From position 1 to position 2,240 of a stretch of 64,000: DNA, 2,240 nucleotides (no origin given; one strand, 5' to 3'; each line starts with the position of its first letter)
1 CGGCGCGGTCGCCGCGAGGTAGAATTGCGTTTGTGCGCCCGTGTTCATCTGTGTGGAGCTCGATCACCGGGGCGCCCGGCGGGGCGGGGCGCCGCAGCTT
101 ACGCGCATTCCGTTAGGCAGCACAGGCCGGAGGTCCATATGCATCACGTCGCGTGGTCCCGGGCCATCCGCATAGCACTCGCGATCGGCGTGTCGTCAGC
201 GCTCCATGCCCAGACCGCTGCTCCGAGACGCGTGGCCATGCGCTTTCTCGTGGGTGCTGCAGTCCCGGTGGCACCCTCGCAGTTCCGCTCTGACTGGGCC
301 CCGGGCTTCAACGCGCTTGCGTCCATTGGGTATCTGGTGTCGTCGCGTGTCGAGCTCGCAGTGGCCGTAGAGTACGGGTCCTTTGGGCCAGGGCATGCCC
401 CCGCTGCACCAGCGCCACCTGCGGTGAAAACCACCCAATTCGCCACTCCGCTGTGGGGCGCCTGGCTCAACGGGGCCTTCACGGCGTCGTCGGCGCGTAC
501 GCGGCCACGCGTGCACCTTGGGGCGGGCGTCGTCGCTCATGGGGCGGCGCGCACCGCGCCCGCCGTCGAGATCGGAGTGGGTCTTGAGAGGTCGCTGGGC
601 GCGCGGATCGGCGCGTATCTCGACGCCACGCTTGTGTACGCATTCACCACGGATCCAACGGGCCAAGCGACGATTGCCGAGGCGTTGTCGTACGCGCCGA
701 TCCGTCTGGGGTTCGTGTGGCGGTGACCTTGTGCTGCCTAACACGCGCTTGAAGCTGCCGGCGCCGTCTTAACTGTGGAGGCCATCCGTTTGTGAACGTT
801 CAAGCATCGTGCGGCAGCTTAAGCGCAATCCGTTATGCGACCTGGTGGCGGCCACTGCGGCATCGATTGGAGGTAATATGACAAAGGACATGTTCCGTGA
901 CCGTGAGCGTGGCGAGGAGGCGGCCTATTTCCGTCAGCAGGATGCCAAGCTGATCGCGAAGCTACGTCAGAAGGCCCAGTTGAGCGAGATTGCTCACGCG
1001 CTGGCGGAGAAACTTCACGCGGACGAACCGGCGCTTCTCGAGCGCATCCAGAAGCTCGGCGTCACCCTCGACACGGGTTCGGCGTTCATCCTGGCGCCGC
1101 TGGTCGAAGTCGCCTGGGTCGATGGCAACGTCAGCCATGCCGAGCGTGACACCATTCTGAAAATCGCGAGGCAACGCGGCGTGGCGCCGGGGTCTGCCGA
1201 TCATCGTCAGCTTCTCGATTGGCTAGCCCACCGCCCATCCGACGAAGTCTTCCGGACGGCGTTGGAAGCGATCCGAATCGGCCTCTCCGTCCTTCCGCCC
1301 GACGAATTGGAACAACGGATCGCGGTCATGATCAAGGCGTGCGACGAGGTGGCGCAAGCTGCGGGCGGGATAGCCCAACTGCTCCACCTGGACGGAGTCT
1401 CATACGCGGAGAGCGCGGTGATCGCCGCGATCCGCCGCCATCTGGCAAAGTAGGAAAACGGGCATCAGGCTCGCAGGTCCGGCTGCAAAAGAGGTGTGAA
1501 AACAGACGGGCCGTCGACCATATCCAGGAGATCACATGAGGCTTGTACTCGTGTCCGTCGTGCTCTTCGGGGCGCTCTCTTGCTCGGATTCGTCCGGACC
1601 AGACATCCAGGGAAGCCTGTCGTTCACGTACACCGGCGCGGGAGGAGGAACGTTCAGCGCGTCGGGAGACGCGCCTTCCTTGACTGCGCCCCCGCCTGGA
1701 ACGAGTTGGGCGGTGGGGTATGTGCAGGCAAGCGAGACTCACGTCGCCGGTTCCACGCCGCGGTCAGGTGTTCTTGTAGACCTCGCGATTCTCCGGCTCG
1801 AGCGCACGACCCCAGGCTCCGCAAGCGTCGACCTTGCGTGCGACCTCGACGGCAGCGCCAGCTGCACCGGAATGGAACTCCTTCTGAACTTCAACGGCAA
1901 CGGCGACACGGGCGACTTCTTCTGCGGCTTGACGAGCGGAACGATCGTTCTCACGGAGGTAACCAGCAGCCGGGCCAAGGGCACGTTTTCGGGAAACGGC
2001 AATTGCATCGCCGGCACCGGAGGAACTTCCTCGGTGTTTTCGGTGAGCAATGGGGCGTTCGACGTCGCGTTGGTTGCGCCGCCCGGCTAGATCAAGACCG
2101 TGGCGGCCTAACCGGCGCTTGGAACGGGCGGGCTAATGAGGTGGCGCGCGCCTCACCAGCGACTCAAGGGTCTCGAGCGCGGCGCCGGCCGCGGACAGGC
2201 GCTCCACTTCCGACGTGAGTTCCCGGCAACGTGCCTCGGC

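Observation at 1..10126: Homogeneous ~141-bp attC-like repeats define an integron cassette array whose integrase is off-window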

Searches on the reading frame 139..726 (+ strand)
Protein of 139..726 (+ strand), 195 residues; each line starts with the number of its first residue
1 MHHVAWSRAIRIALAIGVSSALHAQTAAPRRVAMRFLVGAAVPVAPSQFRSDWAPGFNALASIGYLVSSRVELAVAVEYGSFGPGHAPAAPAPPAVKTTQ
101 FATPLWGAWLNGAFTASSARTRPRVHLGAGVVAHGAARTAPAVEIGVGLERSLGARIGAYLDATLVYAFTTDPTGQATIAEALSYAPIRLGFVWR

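Call 16: search_protein_families(library=pfam, proteins=[window:139-726:+], max_evalue=0.01)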
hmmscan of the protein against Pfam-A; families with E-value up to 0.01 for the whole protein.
window:139-726:+ (195 aa): 0 families

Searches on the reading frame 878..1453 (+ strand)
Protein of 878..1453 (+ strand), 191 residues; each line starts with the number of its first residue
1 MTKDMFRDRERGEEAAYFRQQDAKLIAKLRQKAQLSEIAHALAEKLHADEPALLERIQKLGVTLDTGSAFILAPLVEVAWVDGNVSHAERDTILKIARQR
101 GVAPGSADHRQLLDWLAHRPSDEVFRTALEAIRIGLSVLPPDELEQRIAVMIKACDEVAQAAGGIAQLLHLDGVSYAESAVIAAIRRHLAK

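Call 15: find_encoding_contigs(protein=window:878-1453:+, flank=10000, max_places=6)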
Protein window:878-1453:+ (191 aa): no gene with exactly this product is on record in the collection.

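Call 16: search_protein_families(library=pfam, proteins=[window:878-1453:+], max_evalue=0.01)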
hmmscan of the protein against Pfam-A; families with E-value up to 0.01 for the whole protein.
window:878-1453:+ (191 aa): 1 family
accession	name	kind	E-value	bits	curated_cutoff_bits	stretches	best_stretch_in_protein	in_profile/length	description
PF05099.18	TerB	-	5.9e-06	27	24.4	1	40-104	45-110/118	Tellurite resistance protein TerB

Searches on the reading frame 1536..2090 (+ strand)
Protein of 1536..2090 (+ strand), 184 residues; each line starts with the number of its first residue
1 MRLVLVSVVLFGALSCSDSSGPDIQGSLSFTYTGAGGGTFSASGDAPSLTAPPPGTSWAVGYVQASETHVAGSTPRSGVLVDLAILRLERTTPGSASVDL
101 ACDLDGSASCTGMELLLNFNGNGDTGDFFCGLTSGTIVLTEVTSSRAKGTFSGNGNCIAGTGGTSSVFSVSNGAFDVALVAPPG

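Call 16: search_protein_families(library=pfam, proteins=[window:1536-2090:+], max_evalue=0.01)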
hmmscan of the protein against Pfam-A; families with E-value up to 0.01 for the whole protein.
window:1536-2090:+ (184 aa): 0 families

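Call 17: find_encoding_contigs(protein=window:1536-2090:+, flank=10000, max_places=6)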
Protein window:1536-2090:+ (184 aa): no gene with exactly this product is on record in the collection.
